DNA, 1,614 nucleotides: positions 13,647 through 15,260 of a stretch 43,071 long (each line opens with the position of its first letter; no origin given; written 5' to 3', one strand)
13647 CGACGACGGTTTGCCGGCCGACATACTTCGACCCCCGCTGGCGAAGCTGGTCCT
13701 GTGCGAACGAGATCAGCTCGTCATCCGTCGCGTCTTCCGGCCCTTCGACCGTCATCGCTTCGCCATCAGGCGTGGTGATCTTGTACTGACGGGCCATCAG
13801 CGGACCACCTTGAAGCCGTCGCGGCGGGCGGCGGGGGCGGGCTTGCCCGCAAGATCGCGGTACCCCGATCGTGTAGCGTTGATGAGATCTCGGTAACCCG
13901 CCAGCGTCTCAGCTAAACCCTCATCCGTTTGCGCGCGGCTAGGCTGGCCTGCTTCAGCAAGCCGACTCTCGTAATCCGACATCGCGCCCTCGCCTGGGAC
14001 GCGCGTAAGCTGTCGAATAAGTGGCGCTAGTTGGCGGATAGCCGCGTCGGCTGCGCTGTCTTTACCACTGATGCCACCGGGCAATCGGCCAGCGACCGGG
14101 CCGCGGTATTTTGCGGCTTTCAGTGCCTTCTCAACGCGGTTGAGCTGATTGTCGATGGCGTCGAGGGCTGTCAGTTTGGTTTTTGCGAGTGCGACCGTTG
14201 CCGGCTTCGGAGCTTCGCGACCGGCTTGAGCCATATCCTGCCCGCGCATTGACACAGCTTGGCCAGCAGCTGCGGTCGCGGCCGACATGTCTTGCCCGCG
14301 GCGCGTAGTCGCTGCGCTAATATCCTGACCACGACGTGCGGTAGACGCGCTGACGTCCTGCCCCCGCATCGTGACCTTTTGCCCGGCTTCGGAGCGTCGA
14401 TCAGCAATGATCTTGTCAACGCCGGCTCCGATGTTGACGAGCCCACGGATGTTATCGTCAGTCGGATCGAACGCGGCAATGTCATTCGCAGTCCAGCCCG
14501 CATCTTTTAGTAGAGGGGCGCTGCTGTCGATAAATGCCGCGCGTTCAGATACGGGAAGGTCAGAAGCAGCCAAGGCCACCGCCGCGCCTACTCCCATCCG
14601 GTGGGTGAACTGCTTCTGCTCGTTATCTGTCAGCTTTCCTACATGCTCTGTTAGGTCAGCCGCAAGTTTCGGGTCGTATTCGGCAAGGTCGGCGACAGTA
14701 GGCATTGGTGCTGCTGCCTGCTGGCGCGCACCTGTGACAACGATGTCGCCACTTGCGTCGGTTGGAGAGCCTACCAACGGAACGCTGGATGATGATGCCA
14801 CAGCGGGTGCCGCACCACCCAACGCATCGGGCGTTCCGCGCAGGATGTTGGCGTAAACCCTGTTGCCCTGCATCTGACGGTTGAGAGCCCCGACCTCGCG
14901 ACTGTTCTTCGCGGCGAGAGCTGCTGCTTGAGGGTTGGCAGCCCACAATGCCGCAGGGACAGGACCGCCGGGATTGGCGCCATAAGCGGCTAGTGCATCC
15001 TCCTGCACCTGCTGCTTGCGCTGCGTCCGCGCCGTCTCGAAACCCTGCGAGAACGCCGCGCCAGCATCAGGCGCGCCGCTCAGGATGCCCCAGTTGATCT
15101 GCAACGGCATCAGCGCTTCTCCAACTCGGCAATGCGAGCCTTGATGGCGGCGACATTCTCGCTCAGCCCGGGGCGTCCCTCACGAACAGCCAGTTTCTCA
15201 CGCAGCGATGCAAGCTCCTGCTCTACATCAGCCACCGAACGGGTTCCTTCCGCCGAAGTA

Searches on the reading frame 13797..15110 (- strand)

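Call 13: search_protein_families(library=phrogs, proteins=[window:13797-15110:-], max_evalue=0.00001)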
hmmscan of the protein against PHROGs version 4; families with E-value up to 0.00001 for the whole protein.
window:13797-15110:- (437 aa): 1 family
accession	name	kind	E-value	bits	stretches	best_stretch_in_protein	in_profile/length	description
phrog_7725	-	head and packaging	3.6e-07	30.7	1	240-317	366-444/522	virion structural protein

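Call 65: search_protein_families(library=pfam, proteins=[window:13797-15110:-], max_evalue=0.5)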
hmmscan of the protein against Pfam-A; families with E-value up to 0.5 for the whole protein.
window:13797-15110:- (437 aa): 0 families
